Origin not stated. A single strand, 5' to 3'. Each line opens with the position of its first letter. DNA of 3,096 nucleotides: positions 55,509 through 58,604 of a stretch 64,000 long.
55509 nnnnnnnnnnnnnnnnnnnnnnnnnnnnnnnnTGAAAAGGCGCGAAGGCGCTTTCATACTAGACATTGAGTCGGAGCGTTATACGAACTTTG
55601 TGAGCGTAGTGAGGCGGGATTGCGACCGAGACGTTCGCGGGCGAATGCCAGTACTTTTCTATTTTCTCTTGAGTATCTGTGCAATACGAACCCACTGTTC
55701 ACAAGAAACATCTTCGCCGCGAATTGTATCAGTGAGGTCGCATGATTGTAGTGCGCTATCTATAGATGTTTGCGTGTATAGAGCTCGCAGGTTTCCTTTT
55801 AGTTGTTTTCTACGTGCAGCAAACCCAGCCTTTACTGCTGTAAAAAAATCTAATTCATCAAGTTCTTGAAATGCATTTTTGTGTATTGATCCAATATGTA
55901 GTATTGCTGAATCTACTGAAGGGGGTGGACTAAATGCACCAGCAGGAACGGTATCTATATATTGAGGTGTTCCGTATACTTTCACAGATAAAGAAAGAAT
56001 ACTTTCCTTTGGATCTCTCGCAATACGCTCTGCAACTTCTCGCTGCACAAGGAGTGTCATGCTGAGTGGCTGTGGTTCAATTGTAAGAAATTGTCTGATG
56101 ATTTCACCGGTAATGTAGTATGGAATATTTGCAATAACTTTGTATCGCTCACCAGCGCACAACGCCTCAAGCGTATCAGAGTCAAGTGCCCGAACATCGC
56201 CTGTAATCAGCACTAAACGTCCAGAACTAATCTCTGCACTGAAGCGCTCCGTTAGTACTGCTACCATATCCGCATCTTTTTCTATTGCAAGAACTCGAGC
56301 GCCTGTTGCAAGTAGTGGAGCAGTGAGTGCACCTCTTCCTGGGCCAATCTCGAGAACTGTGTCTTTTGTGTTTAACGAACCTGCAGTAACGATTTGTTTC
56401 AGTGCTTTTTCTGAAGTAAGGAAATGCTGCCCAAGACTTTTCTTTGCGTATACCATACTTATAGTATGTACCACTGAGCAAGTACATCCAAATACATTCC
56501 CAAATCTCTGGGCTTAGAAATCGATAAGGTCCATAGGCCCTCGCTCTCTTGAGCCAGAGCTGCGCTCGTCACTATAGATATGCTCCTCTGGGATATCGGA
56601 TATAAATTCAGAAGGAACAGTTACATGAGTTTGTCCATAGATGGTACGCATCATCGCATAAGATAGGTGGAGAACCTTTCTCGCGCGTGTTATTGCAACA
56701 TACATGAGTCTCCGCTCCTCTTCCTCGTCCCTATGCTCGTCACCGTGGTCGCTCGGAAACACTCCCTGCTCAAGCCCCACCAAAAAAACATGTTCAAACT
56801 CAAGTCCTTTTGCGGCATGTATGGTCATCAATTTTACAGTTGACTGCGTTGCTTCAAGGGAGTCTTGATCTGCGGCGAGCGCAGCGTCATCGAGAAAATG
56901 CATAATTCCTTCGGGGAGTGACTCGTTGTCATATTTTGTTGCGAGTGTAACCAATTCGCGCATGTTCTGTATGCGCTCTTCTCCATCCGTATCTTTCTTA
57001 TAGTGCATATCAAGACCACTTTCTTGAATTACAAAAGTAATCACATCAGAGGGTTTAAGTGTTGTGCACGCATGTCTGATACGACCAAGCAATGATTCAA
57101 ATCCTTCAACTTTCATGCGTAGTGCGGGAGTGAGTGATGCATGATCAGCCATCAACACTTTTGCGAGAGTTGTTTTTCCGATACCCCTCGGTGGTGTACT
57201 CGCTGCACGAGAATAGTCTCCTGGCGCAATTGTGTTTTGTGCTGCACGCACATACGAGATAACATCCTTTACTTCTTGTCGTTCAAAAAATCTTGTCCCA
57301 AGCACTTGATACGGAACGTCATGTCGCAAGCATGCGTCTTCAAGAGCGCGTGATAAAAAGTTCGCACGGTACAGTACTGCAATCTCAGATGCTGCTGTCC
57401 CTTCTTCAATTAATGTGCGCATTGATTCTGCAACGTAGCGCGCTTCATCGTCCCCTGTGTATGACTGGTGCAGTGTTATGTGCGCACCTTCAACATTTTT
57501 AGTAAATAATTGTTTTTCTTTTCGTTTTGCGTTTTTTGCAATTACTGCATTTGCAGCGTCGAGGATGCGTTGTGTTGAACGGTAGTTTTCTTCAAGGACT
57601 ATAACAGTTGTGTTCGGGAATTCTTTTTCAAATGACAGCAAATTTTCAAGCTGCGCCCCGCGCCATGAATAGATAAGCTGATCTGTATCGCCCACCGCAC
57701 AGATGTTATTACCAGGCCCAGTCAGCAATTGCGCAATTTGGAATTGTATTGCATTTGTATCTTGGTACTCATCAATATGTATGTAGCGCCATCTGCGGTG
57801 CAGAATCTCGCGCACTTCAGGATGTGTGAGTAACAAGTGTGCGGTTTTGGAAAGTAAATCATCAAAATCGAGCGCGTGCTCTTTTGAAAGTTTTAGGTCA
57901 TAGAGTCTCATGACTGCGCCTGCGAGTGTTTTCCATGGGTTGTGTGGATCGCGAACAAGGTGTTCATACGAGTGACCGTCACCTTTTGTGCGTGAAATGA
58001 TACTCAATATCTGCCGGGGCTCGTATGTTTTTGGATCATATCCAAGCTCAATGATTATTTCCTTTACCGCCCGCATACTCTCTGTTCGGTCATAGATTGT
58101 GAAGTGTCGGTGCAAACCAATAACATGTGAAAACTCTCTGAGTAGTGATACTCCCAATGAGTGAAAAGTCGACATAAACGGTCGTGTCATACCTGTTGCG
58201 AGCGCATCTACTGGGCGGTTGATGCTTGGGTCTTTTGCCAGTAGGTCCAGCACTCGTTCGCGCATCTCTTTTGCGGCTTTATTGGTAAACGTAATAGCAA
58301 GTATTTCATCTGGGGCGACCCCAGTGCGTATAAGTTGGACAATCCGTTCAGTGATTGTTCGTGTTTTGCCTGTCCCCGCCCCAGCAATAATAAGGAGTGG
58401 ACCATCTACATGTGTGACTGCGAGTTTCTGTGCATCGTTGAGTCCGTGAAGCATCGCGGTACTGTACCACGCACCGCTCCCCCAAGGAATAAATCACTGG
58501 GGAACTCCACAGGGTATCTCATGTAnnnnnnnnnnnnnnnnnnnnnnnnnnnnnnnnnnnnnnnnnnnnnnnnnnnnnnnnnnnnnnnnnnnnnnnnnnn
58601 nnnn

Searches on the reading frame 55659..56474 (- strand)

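Call 22: search_protein_families(library=pfam, proteins=[window:55659-56474:-], max_evalue=0.001)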
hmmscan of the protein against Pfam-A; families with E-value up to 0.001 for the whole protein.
window:55659-56474:- (271 aa): 2 families
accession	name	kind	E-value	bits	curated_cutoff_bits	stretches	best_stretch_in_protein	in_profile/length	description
PF00398.26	RrnaAD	-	2.4e-48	164.9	24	1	10-268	4-261/263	Ribosomal RNA adenine dimethylase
PF13649.12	Methyltransf_25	-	2.9e-05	25.1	27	1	40-99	1-60/97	Methyltransferase domain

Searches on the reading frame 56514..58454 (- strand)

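Call 22: search_protein_families(library=pfam, proteins=[window:56514-58454:-], max_evalue=0.001)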
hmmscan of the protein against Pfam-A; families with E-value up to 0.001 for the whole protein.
window:56514-58454:- (646 aa): 9 families
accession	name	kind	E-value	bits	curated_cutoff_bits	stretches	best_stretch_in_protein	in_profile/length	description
PF00580.27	UvrD-helicase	-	1.5e-81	274.5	23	1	5-280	1-271/271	UvrD/REP helicase N-terminal domain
PF13361.12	UvrD_C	-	1.2e-66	226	25.6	1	285-600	1-348/350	UvrD-like helicase C-terminal domain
PF13245.12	AAA_19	-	4.8e-23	82.2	25.1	1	11-263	3-132/134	AAA domain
PF13538.12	UvrD_C_2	-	1.2e-10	41.5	27.4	1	542-597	4-51/52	UvrD-like helicase C-terminal domain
PF01443.25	Viral_helicase1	-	2.2e-07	31.4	21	1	529-597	168-226/228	Viral superfamily 1 RNA helicase core domain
PF13604.12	AAA_30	-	3.2e-07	30.7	27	0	5-67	2-65/191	AAA domain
PF13086.12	AAA_11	-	1.4e-05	25.4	27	1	5-74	2-75/257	AAA domain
PF13087.12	AAA_12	-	6.4e-05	23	27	0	324-361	75-115/195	AAA domain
PF13401.12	AAA_22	-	0.00039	21.2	27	0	17-81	5-67/130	AAA domain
